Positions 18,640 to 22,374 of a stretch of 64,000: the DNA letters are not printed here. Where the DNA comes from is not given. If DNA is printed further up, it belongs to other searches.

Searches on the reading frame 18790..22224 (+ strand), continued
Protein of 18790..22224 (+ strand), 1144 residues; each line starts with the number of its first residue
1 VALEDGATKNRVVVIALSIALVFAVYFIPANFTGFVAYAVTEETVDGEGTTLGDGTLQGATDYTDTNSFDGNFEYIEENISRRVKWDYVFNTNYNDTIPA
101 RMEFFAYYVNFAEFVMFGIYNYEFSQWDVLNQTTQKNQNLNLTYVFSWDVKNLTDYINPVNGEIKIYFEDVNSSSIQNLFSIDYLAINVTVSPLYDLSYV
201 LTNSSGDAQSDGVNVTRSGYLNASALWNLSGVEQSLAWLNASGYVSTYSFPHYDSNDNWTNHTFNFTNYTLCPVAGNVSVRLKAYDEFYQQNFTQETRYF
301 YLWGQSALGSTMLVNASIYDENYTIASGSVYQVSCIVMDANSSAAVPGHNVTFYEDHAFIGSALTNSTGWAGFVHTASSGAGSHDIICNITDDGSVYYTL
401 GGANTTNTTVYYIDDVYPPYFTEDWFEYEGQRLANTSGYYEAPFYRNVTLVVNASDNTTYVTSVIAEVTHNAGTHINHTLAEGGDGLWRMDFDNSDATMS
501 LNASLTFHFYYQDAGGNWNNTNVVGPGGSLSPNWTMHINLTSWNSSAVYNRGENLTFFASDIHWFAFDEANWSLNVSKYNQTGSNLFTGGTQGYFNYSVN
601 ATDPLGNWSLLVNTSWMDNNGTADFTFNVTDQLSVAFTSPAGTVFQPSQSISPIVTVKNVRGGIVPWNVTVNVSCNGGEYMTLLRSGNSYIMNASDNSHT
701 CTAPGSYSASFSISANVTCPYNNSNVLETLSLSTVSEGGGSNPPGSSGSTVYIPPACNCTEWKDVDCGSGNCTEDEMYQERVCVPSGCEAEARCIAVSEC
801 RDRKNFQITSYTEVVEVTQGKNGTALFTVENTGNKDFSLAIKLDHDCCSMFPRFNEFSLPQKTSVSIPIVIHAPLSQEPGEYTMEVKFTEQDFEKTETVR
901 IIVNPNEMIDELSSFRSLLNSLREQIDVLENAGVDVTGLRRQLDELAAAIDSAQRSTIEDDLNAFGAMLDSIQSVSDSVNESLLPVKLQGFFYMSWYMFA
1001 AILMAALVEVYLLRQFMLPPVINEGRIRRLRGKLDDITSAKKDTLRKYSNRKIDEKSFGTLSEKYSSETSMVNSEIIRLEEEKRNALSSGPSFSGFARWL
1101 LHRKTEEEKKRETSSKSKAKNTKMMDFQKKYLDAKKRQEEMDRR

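Call 93: search_solved_structures(query=A2, max_evalue=1)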
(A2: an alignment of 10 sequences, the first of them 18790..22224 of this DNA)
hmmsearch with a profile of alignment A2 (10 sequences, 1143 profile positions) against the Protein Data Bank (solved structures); distinct sequences matched with E-value up to 1: 8.
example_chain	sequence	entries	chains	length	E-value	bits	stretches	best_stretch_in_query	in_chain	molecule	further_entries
4eij_A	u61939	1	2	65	0.018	15.7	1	902-958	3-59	P protein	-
2dq3_A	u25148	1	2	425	0.05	14.3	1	906-959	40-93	Seryl-tRNA synthetase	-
1pug_A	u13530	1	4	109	0.24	12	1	908-981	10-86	Hypothetical UPF0133 protein ybaB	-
1j8b_A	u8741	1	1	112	0.36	11.4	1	908-977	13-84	YbaB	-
5ow4_A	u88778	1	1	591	0.53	10.9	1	732-772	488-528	Uncharacterized protein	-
8izl_D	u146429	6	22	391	0.72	10.4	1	903-958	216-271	Phosphoprotein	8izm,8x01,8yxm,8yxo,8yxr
7tbo_A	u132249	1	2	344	0.77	10.3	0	914-974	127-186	D12 LOV2-DARPin fusion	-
4ham_A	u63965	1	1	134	0.85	10.2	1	902-949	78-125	Lmo2241 protein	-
